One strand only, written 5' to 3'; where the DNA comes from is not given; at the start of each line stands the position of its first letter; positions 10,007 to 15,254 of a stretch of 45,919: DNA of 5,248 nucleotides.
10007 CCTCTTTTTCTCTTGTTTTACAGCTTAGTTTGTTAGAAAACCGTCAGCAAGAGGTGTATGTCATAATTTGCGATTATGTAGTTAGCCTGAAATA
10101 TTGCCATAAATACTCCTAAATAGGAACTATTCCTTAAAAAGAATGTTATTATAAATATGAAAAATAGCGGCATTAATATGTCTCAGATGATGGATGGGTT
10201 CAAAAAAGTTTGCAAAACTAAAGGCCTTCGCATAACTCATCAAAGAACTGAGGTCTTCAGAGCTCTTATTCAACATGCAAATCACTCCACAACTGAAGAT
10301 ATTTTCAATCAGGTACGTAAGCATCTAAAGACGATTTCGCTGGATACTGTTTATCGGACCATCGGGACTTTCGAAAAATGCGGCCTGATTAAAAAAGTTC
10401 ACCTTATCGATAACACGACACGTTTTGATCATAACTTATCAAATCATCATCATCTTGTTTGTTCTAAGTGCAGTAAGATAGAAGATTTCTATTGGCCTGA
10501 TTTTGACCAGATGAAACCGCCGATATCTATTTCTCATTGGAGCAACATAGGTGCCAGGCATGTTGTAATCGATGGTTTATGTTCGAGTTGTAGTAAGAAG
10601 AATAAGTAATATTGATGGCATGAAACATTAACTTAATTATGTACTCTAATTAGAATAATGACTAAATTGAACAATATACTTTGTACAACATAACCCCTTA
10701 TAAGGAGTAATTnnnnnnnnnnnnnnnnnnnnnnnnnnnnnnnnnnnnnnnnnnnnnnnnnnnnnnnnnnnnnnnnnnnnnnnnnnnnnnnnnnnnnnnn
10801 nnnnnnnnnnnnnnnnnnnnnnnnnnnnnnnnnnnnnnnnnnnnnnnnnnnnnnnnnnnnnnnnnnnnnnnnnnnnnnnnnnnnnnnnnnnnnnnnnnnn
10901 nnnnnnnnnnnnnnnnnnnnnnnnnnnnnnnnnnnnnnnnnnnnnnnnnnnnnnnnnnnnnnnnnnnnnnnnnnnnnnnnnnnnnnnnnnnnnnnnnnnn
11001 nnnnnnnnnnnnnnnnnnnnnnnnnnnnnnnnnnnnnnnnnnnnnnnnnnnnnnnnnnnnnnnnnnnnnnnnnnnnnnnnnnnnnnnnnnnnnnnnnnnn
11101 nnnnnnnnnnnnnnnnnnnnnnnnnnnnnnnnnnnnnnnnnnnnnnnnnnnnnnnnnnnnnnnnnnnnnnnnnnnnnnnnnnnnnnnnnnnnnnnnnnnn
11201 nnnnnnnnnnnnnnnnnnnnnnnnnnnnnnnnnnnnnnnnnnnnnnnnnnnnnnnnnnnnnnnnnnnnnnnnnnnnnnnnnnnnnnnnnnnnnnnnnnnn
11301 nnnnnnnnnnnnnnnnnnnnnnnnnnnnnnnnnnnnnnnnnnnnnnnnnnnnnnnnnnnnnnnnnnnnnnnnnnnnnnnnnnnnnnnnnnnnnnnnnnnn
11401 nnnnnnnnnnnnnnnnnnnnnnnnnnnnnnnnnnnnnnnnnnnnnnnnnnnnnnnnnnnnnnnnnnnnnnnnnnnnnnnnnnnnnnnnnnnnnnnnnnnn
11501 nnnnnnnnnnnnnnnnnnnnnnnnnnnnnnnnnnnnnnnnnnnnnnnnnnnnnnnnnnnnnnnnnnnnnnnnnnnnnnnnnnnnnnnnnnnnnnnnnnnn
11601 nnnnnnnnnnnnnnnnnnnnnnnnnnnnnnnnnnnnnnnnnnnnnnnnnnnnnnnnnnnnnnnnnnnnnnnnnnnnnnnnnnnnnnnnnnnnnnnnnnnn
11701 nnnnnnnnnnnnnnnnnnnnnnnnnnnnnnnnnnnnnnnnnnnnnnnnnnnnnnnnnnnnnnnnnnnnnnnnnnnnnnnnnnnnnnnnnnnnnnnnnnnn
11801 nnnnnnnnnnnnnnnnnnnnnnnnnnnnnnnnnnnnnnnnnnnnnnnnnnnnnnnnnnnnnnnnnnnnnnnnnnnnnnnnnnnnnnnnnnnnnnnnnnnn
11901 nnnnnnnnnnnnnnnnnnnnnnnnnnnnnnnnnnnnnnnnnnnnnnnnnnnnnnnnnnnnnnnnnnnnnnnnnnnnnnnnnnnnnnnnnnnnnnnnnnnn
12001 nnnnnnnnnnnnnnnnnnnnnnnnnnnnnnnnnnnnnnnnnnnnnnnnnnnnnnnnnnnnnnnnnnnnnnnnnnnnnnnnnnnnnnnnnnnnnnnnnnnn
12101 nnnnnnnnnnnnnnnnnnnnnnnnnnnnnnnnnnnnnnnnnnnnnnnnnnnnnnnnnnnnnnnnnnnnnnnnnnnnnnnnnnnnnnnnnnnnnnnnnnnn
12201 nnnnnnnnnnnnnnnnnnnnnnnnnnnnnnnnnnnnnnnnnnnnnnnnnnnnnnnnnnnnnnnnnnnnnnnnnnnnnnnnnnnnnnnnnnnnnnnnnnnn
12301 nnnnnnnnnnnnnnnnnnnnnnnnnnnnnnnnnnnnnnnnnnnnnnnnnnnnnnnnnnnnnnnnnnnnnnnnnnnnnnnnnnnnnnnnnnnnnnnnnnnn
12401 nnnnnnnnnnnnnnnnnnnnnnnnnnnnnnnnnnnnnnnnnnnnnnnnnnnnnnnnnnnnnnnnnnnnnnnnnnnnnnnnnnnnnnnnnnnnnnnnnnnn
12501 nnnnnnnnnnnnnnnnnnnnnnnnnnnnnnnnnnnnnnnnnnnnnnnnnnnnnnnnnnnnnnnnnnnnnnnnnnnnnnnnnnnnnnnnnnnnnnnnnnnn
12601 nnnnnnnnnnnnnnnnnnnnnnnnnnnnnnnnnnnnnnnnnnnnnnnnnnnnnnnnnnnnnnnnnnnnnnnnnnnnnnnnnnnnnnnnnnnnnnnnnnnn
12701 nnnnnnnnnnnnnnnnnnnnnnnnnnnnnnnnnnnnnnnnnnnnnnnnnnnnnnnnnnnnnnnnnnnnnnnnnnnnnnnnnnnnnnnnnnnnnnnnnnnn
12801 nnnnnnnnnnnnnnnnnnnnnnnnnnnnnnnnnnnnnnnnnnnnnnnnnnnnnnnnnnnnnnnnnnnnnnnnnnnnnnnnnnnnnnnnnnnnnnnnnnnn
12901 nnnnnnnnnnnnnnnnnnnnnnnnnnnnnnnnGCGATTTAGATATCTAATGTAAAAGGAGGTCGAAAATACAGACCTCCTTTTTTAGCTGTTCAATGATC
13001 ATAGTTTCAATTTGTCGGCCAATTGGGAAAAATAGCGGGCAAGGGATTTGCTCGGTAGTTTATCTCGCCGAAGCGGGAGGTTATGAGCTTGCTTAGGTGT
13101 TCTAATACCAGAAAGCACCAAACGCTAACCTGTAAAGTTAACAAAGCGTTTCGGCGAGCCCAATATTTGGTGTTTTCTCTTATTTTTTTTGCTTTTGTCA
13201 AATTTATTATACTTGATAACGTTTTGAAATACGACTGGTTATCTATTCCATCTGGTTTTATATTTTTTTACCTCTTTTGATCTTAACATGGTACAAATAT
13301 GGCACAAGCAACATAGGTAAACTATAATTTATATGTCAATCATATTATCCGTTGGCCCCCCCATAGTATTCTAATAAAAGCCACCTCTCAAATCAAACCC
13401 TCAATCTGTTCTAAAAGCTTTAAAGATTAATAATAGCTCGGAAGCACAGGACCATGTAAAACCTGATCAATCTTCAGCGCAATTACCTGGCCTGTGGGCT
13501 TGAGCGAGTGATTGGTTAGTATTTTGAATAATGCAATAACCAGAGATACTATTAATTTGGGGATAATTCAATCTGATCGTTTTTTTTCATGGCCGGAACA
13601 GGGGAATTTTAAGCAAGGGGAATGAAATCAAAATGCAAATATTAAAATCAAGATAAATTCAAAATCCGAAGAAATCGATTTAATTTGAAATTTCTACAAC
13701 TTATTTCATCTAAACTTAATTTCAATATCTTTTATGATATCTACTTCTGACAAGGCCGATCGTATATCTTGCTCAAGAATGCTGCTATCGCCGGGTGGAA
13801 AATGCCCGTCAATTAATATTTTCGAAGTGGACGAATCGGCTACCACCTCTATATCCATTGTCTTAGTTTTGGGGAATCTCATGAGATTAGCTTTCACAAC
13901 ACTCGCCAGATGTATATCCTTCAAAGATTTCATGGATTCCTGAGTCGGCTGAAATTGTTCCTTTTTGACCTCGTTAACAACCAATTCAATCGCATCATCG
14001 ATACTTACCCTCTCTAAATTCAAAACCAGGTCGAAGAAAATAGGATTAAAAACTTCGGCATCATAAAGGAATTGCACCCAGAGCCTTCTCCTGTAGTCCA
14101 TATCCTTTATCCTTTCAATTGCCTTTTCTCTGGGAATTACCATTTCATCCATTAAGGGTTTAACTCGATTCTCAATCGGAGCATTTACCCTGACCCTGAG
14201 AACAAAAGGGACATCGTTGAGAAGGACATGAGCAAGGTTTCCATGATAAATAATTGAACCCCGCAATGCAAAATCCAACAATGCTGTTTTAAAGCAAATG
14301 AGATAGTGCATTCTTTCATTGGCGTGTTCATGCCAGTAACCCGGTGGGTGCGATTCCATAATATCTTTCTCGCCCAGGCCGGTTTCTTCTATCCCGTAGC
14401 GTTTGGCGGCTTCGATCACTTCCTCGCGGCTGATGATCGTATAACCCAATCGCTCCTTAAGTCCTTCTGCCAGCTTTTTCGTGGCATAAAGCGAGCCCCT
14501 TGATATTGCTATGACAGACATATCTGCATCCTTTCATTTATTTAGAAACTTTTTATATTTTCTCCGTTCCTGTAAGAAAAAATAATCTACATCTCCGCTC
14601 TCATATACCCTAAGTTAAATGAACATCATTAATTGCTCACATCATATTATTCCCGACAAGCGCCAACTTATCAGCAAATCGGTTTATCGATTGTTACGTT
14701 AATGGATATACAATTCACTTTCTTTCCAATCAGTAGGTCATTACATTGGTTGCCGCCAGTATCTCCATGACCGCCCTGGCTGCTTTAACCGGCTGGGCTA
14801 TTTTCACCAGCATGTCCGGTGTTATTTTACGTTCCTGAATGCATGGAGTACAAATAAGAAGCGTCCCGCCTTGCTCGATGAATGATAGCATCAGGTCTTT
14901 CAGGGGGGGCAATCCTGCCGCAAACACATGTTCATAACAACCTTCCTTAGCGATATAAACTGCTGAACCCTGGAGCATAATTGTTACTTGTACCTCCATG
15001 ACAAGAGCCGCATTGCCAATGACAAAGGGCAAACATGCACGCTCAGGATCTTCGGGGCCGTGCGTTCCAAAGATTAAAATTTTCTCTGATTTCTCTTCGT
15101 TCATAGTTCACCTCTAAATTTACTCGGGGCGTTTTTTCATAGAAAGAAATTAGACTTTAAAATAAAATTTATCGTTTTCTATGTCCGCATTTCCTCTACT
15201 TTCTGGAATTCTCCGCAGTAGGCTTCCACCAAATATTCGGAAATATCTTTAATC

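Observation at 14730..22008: Non-canonical Hdr-type operon bracketed by sulfur-carrier genes (TusA, MvhD, HdrA::GltD, HdrA, 79-aa ORF, HdrC, HdrB, DsrE)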

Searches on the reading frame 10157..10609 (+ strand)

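Call 52: search_protein_families(library=pfam, proteins=[window:10157-10609:+], max_evalue=0.00001)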
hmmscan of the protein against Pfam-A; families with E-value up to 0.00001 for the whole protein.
window:10157-10609:+ (150 aa): 1 family
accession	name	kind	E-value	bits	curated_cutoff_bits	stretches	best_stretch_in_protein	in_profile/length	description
PF01475.25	FUR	-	5.9e-28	97.9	23.1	1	22-123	2-105/121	Ferric uptake regulator family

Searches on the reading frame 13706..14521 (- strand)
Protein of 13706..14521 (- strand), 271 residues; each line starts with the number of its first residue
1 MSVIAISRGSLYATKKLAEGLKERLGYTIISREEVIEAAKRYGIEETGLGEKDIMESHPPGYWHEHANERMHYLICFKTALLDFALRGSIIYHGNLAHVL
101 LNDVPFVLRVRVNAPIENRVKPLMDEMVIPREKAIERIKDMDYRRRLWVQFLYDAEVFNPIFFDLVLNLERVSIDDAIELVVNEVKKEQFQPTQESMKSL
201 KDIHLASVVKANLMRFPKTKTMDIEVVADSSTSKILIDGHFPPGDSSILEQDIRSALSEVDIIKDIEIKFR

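Call 40: search_protein_families(library=pfam, proteins=[window:13706-14521:-], max_evalue=0.001)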
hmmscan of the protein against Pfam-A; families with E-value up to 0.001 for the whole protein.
window:13706-14521:- (271 aa): 1 family
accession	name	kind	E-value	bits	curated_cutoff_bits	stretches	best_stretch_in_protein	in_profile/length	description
PF13189.12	Cytidylate_kin2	-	1.8e-23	84.1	28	1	3-170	1-175/176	Cytidylate kinase-like family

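Call 78: search_protein_families(library=ncbifam, proteins=[window:13706-14521:-], max_evalue=0.00001)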
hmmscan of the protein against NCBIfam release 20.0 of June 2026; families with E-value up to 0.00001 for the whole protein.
window:13706-14521:- (271 aa): 0 families

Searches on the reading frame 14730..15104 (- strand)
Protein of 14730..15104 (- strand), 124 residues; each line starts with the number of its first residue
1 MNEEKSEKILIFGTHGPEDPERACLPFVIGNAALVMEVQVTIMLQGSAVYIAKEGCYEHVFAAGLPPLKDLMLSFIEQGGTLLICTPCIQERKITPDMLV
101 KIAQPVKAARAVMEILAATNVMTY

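Call 3: search_protein_families(library=pfam, proteins=[window:14730-15104:-], max_evalue=0.01)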
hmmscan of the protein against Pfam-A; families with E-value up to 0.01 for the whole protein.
window:14730-15104:- (124 aa): 1 family
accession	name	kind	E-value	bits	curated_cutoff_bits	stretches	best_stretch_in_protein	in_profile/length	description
PF02635.20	DsrE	-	1.7e-12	48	22.7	1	8-121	2-113/116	DsrE/DsrF-like family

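Call 4: search_protein_families(library=ncbifam, proteins=[window:14730-15104:-], max_evalue=0.01)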
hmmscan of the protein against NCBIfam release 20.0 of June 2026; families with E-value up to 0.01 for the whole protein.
window:14730-15104:- (124 aa): 0 families

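Call 46: search_solved_structures(query=window:14730-15104:-, max_evalue=1, show_alignments=2)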
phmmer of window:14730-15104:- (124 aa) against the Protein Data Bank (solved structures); distinct sequences matched with E-value up to 1: 4.
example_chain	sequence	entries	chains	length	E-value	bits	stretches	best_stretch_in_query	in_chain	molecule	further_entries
3mc3_A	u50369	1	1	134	8.8e-05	25.7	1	2-89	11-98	DsrE/DsrF-like family protein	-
2lk2_A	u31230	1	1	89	0.25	14.5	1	43-102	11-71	Homeobox protein TGIF1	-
9k1s_C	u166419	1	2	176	0.45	13.7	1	3-88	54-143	Isoform 4 of Gasdermin-B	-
5tj4_A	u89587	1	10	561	0.46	13.7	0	3-87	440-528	Sugar ABC transporter substrate-binding protein,Gasdermin-B fusion protein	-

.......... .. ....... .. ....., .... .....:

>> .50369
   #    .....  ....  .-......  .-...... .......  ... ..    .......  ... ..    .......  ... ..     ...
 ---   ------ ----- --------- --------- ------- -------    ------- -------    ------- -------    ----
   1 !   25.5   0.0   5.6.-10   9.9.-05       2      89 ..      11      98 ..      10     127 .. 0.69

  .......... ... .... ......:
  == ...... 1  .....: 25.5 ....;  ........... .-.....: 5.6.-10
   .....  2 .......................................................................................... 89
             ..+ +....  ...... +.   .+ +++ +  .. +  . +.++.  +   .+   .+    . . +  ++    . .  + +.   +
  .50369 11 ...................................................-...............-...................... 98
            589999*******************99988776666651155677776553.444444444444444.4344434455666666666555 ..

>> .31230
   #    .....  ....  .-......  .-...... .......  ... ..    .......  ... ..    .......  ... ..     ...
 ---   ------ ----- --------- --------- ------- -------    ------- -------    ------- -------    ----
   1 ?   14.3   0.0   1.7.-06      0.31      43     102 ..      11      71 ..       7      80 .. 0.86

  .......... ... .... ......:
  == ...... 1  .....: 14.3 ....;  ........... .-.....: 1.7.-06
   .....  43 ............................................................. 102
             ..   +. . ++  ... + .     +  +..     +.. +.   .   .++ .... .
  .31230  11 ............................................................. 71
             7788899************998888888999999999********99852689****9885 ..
